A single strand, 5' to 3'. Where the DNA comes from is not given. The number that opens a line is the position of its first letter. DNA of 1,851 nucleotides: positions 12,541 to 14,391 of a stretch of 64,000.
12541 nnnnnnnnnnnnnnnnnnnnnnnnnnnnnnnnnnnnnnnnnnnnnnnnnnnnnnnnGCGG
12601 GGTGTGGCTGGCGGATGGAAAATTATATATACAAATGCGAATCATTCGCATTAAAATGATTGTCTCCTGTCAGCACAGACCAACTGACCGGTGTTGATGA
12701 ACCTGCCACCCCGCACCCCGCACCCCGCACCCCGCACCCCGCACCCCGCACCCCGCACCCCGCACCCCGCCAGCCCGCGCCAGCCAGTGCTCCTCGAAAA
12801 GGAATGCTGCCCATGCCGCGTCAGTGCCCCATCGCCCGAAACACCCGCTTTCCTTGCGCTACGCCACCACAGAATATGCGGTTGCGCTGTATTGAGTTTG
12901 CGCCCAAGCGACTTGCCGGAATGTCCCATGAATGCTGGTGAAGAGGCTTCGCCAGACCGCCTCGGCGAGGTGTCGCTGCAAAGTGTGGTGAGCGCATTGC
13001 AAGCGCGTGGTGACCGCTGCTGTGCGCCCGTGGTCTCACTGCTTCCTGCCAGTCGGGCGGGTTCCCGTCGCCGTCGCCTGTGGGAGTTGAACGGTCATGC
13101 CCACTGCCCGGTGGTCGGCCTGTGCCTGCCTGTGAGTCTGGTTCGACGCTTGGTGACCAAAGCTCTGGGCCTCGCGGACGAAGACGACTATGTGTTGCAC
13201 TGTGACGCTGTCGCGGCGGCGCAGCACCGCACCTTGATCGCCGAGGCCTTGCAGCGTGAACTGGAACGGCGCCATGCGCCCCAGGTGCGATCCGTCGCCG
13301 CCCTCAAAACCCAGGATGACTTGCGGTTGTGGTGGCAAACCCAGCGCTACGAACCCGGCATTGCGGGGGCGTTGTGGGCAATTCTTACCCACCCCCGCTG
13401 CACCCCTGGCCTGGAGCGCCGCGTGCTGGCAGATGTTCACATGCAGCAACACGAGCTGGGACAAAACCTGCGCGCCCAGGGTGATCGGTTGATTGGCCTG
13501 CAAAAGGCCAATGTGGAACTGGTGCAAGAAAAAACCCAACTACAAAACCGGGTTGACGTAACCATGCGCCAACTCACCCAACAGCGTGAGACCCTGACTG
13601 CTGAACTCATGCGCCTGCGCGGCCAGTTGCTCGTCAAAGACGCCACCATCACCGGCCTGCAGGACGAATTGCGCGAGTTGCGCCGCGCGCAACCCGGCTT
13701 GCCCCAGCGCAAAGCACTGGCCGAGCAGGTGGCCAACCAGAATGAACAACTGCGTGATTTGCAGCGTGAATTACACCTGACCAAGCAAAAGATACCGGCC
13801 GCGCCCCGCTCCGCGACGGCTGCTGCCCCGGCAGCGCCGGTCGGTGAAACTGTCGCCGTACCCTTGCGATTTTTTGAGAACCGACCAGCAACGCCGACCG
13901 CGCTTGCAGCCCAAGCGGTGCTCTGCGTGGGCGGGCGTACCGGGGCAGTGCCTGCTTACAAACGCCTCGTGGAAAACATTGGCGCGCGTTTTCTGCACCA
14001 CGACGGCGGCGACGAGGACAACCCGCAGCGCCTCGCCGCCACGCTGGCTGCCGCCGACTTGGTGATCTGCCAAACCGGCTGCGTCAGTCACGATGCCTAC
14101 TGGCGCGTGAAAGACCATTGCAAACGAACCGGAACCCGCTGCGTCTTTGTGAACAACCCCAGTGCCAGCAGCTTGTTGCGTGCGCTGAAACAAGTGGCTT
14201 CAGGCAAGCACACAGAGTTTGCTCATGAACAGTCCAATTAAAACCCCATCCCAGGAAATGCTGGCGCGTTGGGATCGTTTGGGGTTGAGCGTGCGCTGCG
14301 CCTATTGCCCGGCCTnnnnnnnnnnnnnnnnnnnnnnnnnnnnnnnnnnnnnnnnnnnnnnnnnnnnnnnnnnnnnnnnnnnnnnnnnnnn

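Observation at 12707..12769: Nine perfect tandem CACCCCG heptamers in a divergent promoter region: candidate phase-variation switch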

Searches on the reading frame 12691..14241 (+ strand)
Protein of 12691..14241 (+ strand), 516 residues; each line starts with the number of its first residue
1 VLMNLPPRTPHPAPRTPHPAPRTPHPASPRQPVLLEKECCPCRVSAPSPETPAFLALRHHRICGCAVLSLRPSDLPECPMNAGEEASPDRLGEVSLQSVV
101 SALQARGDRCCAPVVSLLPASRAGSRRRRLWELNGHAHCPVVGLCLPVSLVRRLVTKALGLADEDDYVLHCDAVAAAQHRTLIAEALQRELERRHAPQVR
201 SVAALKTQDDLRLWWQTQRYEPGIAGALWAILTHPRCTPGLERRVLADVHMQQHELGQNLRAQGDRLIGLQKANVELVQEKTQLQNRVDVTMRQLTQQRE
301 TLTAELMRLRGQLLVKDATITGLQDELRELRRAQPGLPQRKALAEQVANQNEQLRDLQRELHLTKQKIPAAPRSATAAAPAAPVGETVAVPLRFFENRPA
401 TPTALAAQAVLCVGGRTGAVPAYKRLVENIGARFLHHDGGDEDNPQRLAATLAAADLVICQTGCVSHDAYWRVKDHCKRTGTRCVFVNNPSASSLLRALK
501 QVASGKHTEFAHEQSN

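Call 4: search_protein_families(library=pfam, proteins=[window:12691-14241:+], max_evalue=0.01)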
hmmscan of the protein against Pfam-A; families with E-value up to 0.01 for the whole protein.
window:12691-14241:+ (516 aa): 1 family
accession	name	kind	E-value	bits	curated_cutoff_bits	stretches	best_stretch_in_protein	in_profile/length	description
PF10087.14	DUF2325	-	1.1e-24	86.9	33.6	1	410-501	2-93/94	Uncharacterized protein conserved in bacteria (DUF2325)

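Call 7: find_homologous_proteins(query=window:12691-14241:+)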
Query window:12691-14241:+ (516 aa): 2951 proteins with E <= 0.001 among 8000 candidates; the best 120 are listed.
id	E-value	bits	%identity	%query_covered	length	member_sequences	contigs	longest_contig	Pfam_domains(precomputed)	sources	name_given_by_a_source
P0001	2.7e-218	744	82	80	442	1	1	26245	PF10087.15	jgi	jgi:hypothetical protein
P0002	7.3e-189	647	71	80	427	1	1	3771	PF10087.15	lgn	-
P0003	3.2e-129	450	56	76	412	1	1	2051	PF10087.15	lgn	-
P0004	4.6e-124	433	54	77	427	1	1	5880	PF10087.15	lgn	-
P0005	1.1e-121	425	55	77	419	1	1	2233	PF10087.15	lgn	-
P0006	2.3e-121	424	54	77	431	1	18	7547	PF10087.15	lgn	-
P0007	6.0e-121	423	53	76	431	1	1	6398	PF10087.15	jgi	jgi:hypothetical protein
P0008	7.3e-121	423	55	75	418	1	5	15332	PF10087.15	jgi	jgi:hypothetical protein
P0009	6.5e-120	420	54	74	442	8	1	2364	PF10087.15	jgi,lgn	jgi:hypothetical protein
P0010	8.1e-120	419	55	76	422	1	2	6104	PF10087.15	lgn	-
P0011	9.0e-120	419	54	77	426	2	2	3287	PF10087.15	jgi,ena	-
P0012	1.5e-119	418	54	73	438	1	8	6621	PF10087.15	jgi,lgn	-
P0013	4.1e-118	414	54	72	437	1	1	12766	PF10087.15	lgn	-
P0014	9.3e-116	406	52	77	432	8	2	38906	PF10087.15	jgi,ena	-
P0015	6.7e-115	403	52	77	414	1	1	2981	PF10087.15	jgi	jgi:Uncharacterized protein conserved in bacteria (DUF2325)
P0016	5.2e-114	400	52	73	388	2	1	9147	PF10087.15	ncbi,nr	ncbi:MAG: DUF2325 domain-containing protein [Ideonella sp.]|nr:DUF2325 domain-containing protein [Id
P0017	3.3e-113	397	50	77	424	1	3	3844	PF10087.15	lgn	-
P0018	9.5e-113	396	50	78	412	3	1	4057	PF10087.15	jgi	jgi:Uncharacterized protein conserved in bacteria (DUF2325)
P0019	1.0e-112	396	49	79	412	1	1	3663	PF10087.15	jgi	jgi:hypothetical protein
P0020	2.4e-112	395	50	79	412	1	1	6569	PF10087.15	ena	-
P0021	3.4e-112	394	52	77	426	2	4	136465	PF10087.15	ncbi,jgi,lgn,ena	-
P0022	5.2e-112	393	53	73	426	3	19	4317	PF10087.15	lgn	-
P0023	9.6e-112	393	50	77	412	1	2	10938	PF10087.15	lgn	-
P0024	1.6e-111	392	51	79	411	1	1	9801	PF10087.15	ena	-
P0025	7.1e-111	390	52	75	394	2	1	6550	PF10087.15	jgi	jgi:hypothetical protein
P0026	1.1e-110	389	50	79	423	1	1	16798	PF10087.15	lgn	-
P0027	1.8e-110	388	50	77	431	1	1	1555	PF10087.15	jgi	jgi:uncharacterized coiled-coil protein SlyX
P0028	2.8e-110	388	49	74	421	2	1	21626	PF10087.15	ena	-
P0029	2.9e-110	388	50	77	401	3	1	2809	PF10087.15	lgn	-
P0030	3.0e-110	388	51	74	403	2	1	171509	PF10087.15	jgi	jgi:hypothetical protein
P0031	3.2e-110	388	50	77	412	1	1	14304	PF10087.15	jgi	jgi:hypothetical protein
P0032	8.0e-110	386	51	72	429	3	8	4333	PF10087.15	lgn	-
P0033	9.1e-110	386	51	76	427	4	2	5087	PF10087.15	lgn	-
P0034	2.2e-109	385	48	77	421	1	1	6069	PF10087.15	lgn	-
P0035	2.3e-109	385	51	76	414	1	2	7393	PF10087.15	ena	-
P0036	6.0e-109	383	49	78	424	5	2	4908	PF10087.15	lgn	-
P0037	6.2e-109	383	50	77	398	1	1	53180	PF10087.15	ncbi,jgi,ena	jgi:hypothetical protein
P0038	7.8e-109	383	49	78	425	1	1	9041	PF10087.15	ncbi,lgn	-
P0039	9.8e-109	383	48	78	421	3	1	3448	PF10087.15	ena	-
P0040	1.5e-108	382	50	77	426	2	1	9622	PF10087.15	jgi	jgi:hypothetical protein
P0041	1.5e-108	382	50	77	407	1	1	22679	PF10087.15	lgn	-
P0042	1.7e-108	382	49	78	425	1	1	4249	PF10087.15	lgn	-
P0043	2.2e-108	381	50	73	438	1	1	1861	PF10087.15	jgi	jgi:hypothetical protein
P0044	2.7e-108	381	50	78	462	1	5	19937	PF10087.15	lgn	-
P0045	6.9e-108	380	48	78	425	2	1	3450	PF10087.15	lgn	-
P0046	7.3e-108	380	50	77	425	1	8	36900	PF10087.15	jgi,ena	jgi:hypothetical protein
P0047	3.0e-107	378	47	82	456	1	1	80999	PF10087.15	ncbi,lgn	-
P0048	4.0e-107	377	49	81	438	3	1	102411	PF10087.15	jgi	jgi:hypothetical protein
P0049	4.2e-107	377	49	76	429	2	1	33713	PF10087.15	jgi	jgi:hypothetical protein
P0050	5.7e-107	377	50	77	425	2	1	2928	PF10087.15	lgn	-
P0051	6.0e-107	377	49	76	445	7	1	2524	PF10087.15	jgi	jgi:hypothetical protein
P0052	6.7e-107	377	49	71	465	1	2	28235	PF10087.15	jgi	-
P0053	1.1e-106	376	47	78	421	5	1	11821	PF10087.15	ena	-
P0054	1.9e-106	375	51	77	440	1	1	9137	PF10087.15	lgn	-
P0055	1.9e-106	375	50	75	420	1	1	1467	PF10087.15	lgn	-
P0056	2.9e-106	375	51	74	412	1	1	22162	PF10087.15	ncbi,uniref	ncbi:DUF2325 domain-containing protein [Caldimonas sp. KR1-144]|uniref:DUF2325 domain-containing pro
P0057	2.9e-106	374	49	77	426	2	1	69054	PF10087.15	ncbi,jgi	jgi:hypothetical protein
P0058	3.1e-106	374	49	76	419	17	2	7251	PF10087.15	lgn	-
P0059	3.4e-106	374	48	77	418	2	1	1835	PF10087.15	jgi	jgi:Uncharacterized protein conserved in bacteria (DUF2325)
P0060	3.9e-106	374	49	74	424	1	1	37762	PF10087.15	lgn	-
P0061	4.5e-106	374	50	76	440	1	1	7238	PF10087.15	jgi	jgi:hypothetical protein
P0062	5.1e-106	374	48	75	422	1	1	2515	PF10087.15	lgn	-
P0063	5.4e-106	374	49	75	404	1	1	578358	PF10087.15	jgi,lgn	jgi:hypothetical protein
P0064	5.7e-106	374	49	77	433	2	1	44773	PF10087.15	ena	-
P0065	7.1e-106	373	49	76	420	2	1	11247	PF10087.15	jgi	-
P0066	7.1e-106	373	50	77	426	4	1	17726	PF10087.15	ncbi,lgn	ncbi:MAG: DUF2325 domain-containing protein [Rubrivivax sp.]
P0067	8.8e-106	373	51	73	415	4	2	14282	PF10087.15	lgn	-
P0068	9.1e-106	373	47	75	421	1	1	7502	PF10087.15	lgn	-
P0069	9.9e-106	373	50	76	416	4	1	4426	PF10087.15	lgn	-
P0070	1.1e-105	373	50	77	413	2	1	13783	PF10087.15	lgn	-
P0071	1.2e-105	372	49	74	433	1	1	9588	PF10087.15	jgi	jgi:hypothetical protein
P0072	1.3e-105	372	48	78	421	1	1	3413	PF10087.15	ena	-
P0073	1.4e-105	372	49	77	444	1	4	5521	PF10087.15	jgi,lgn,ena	-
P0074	1.5e-105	372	49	78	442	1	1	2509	PF10087.15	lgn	-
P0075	1.7e-105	372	48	75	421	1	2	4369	PF10087.15,PF28159.1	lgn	-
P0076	1.7e-105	372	50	75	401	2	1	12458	PF10087.15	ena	-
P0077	1.9e-105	372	48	75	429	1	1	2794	PF10087.15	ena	-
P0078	2.3e-105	371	49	76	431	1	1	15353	PF10087.15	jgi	jgi:hypothetical protein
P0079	3.0e-105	371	49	77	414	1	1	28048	PF10087.15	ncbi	-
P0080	3.1e-105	371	50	76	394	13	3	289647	PF10087.15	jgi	jgi:hypothetical protein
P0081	3.2e-105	371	49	75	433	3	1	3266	PF10087.15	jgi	jgi:hypothetical protein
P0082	3.5e-105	371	51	74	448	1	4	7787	PF10087.15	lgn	-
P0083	4.8e-105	370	48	78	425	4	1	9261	PF10087.15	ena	-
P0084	4.9e-105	370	50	76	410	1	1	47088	PF10087.15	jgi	jgi:hypothetical protein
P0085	5.3e-105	370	49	76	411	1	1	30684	PF10087.15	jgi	-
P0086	5.7e-105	370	48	75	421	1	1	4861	PF10087.15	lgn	-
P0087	6.8e-105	370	49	76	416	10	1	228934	PF10087.15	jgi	jgi:hypothetical protein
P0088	7.9e-105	370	49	81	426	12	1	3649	PF10087.15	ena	-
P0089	8.6e-105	370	52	74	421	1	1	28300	PF10087.15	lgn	-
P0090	9.0e-105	370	52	73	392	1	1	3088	PF10087.15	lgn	-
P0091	9.6e-105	369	50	77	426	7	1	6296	PF10087.15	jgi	jgi:hypothetical protein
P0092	1.0e-104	369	48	78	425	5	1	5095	PF10087.15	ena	-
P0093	1.0e-104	369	49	76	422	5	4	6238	PF10087.15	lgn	-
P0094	1.1e-104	369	48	77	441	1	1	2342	PF10087.15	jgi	jgi:TolA-binding protein/anthranilate/para-aminobenzoate synthase component II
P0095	1.2e-104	369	47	76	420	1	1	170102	PF10087.15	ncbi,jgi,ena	jgi:hypothetical protein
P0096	1.2e-104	369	49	75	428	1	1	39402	PF10087.15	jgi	jgi:Uncharacterized protein conserved in bacteria (DUF2325)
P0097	1.4e-104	369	49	76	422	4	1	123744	PF10087.15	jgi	jgi:hypothetical protein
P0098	1.5e-104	369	50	74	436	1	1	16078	PF10087.15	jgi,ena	-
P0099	1.5e-104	369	48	77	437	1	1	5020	PF10087.15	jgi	jgi:hypothetical protein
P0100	1.6e-104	369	49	76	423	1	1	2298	PF10087.15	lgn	-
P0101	1.7e-104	369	48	77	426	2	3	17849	PF10087.15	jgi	jgi:hypothetical protein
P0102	1.9e-104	369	49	76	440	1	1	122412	PF10087.15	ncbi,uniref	ncbi:DUF2325 domain-containing protein [Ideonella sp.]|uniref:DUF2325 domain-containing protein n=1 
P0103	1.9e-104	369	49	74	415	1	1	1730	PF10087.15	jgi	jgi:hypothetical protein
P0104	1.9e-104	369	51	74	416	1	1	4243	PF10087.15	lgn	-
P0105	2.0e-104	368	51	75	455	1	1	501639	PF10087.15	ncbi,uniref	ncbi:DUF2325 domain-containing protein [Ideonella sp. DXS29W]|uniref:DUF2325 domain-containing prote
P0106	2.1e-104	368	49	76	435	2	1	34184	PF10087.15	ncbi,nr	ncbi:MAG: DUF2325 domain-containing protein [Burkholderiales bacterium]|nr:DUF2325 domain-containing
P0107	2.2e-104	368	49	76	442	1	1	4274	PF10087.15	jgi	jgi:hypothetical protein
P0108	2.2e-104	368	48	76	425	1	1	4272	PF10087.15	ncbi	ncbi:MAG TPA: DUF2325 domain-containing protein [Rhizobacter sp.]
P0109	2.3e-104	368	47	77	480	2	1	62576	PF10087.15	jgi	jgi:hypothetical protein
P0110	2.5e-104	368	48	76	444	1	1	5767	PF10087.15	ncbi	ncbi:DUF2325 domain-containing protein [soil metagenome]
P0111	2.8e-104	368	50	76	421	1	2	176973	PF10087.15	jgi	jgi:hypothetical protein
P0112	2.8e-104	368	49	74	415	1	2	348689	PF10087.15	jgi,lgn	-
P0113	2.8e-104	368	48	76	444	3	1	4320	PF10087.15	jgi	jgi:hypothetical protein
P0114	2.8e-104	368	50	76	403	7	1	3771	PF10087.15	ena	-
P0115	2.9e-104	368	48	78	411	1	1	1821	PF10087.15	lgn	-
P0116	3.0e-104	368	49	74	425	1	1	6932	PF10087.15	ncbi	-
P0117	3.1e-104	368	51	73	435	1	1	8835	PF10087.15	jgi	jgi:hypothetical protein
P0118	3.3e-104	368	50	76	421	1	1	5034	PF10087.15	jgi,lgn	-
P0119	3.3e-104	368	49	76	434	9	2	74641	PF10087.15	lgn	-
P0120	3.4e-104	368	50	74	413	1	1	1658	PF10087.15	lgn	-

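Call 8: find_encoding_contigs(protein=P0001, flank=6000, max_places=6)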
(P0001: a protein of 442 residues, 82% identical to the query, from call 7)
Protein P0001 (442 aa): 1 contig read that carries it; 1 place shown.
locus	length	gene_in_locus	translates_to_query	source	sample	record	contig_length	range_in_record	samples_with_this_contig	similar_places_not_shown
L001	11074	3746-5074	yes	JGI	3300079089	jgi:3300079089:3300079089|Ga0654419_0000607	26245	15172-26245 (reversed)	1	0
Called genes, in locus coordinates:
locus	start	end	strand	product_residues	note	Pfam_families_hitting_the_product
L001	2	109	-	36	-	?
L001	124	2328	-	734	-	PF07715:Plug, PF00593:TonB_dep_Rec_b-barrel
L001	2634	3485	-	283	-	PF10670:DUF4198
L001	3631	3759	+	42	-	-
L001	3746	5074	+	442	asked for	PF10087:DUF2325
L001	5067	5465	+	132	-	-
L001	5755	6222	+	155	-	PF00210:Ferritin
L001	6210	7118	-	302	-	PF00005:ABC_tran, PF02463:SMC_N (faint), PF13304:AAA_21 (faint)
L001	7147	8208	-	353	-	PF01032:FecCD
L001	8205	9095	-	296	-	PF01497:Peripla_BP_2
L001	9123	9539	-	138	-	-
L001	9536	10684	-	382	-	PF06228:ChuX_HutX, PF05171:HemS, PF06228:ChuX_HutX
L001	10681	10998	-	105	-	-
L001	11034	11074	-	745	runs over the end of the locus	PF07715:Plug, PF00593:TonB_dep_Rec_b-barrel, PF14905:OMP_b-brl_3 (weak)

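Call 9: find_encoding_contigs(protein=P0002, flank=6000, max_places=6)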
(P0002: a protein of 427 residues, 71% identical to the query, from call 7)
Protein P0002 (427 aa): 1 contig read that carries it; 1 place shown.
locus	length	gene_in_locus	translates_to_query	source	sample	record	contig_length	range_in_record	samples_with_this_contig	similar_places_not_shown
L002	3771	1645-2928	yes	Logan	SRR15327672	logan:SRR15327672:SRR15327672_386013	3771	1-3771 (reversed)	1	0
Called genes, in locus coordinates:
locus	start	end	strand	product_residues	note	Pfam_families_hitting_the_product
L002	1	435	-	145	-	?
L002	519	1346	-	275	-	PF10670:DUF4198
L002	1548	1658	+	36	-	-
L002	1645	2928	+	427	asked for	PF10087:DUF2325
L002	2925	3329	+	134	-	-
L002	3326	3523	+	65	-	-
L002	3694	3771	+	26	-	?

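Call 10: find_encoding_contigs(protein=window:12928-14241:+, flank=6000, max_places=10)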
Protein window:12928-14241:+ (437 aa): 3 contigs read that carry it; 3 places shown.
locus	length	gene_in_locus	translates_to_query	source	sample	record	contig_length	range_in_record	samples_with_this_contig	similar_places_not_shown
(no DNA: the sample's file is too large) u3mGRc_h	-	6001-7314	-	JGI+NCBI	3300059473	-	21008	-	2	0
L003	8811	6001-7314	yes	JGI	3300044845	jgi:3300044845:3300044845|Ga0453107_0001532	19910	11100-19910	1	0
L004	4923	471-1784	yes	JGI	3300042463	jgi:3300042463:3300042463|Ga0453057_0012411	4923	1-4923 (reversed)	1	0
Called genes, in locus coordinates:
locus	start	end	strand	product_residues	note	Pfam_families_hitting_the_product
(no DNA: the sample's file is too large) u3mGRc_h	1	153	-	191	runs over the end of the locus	PF06228:ChuX_HutX (weak), PF05171:HemS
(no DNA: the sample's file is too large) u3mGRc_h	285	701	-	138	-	PF02472:ExbD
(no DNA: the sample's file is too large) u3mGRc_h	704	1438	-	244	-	PF01618:MotA_ExbB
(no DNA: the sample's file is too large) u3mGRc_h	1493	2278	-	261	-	PF03544:TonB_C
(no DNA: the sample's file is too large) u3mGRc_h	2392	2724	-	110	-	PF11804:DUF3325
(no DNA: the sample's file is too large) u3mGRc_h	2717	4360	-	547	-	PF03929:PepSY_TM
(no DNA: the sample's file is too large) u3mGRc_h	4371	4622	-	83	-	-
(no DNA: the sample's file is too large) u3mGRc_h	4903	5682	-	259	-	PF10670:DUF4198 (weak)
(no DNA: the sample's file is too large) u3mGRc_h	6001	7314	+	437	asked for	PF10087:DUF2325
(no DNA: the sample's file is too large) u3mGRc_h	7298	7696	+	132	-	-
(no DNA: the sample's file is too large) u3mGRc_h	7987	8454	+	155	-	PF00210:Ferritin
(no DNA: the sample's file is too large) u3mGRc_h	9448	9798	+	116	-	PF10636:hemP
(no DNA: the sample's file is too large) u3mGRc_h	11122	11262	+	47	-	?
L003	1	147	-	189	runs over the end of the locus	PF05171:HemS, PF06228:ChuX_HutX (weak)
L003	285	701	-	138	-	PF02472:ExbD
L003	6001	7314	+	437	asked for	PF10087:DUF2325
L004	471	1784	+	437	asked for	PF10087:DUF2325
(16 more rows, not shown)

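Call 17: find_related_loci(query=window:12928-14241:+, collection=genome_contigs, flank=3000)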
Query window:12928-14241:+ (437 aa) in genome_contigs; peptide patterns used: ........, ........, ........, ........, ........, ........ (x = any residue, [..] = any of these).
408 stretches matched a pattern; 358 encode a relative of the query (tblastn E <= 1e-3); the best 80 are kept; 80 distinct loci.
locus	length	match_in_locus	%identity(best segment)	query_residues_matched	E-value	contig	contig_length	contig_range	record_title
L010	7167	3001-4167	49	30-425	2e-111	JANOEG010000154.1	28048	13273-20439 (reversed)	MAG: Burkholderiales bacterium isolate SOY_65_metabat_391 SOY_65_k141_3698061, whole genome shotgun sequence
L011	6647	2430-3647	49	26-426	5e-111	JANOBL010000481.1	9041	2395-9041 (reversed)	MAG: Betaproteobacteria bacterium isolate VAR_18_metabat_113 VAR_18_k141_2712954, whole genome shotgun sequence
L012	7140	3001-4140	51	45-425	1e-110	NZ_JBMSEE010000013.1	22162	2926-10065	Caldimonas sp. KR1-144 contig13, whole genome shotgun sequence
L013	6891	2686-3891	49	19-420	5e-110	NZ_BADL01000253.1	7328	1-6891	Ideonella sp. B508-1, whole genome shotgun sequence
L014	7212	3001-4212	48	17-420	3e-108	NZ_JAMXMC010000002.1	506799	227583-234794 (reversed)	Ideonella oryzae strain NS12-5 contig2, whole genome shotgun sequence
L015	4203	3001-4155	49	33-420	3e-108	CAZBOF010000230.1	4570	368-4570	MAG TPA_asm: uncultured Rhizobacter sp. isolate SRP344714_co2_158 genome assembly, contig: NODE_48931_length_4570_cov_5.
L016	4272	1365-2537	48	33-423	8e-109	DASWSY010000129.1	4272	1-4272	MAG TPA_asm: Rhizobacter sp. isolate SMAG_U3561 k141_100180, whole genome shotgun sequence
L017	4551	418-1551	48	40-422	2e-107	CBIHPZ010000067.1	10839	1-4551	MAG TPA_asm: uncultured Aquabacterium sp. isolate SRR18156200_binner13_Refined_17 genome assembly, contig: ERZ27336862.1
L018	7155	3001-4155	49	39-423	3e-107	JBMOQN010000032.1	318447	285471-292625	MAG: Pseudomonadota bacterium isolate Betzabe_MAG155 MAG155_32, whole genome shotgun sequence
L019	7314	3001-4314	46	8-423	2e-106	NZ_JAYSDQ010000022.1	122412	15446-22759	MAG: Ideonella sp. isolate ZZ2_ZZA248_bin.1 NODE_162_length_122412_cov_93.969295, whole genome shotgun sequence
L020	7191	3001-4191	47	31-424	6e-106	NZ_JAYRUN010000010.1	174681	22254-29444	MAG: Ideonella sp. isolate NJ_NJASGE2bin.31 NODE_94_length_174681_cov_3.748433, whole genome shotgun sequence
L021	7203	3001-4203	47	31-428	2e-105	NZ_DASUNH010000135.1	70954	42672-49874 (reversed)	MAG: Ideonella sp. isolate SMAG_U1594 k141_598157, whole genome shotgun sequence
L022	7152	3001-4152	49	33-420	3e-105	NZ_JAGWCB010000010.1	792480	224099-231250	Ideonella benzenivorans strain B7 NODE_1_length_792480_cov_404.162753, whole genome shotgun sequence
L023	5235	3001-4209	47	35-430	3e-105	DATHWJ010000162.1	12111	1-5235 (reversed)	MAG TPA_asm: Ideonella sp. isolate SMAG_U16156 k141_98776, whole genome shotgun sequence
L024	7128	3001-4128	50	30-415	6e-105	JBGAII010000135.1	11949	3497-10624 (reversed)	MAG: Rubrivivax sp. isolate MAG_MBR_H125.99 MBRH125-99_opera_contig_9015, whole genome shotgun sequence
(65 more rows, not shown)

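Call 44: search_solved_structures(query=window:12928-14241:+, max_evalue=1)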
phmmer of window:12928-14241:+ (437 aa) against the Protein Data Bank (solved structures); distinct sequences matched with E-value up to 1: 10.
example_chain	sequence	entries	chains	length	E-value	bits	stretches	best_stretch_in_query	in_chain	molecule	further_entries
7o6p_A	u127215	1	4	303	0.049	15.7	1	303-414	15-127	borneol dehydrogenase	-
9qid_B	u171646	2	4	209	0.055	15.5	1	173-289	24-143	GrpE protein homolog 1, mitochondrial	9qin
9rgx_A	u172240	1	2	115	0.055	15.5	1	211-282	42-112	sc-apCC3-ACW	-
3ssu_A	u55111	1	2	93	0.19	13.8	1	195-268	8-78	Vimentin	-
7p2y_d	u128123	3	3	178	0.25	13.4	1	148-227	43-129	ATP synthase subunit delta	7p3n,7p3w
3s4r_A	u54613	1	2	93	0.31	13.1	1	195-268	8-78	Vimentin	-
9blt_B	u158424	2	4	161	0.32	13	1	198-289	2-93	GrpE protein homolog 1, mitochondrial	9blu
9bls_B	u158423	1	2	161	0.4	12.7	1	198-289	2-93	GrpE protein homolog 1, mitochondrial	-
6igv_A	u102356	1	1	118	0.52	12.3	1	179-270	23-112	Kinesin-1 heavy chain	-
6ign_A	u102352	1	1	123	0.53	12.3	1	179-273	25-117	Kinesin-1 heavy chain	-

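Call 45: search_protein_families(library=ncbifam, proteins=[window:12928-14241:+], max_evalue=0.01)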
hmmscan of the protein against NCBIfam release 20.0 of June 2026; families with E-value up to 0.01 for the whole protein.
window:12928-14241:+ (437 aa): 1 family
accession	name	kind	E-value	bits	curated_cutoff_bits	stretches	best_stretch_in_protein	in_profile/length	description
TIGR02169.1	SMC_prok_A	equivalog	0.0076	14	729.4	1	173-299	373-503/1165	chromosome segregation protein SMC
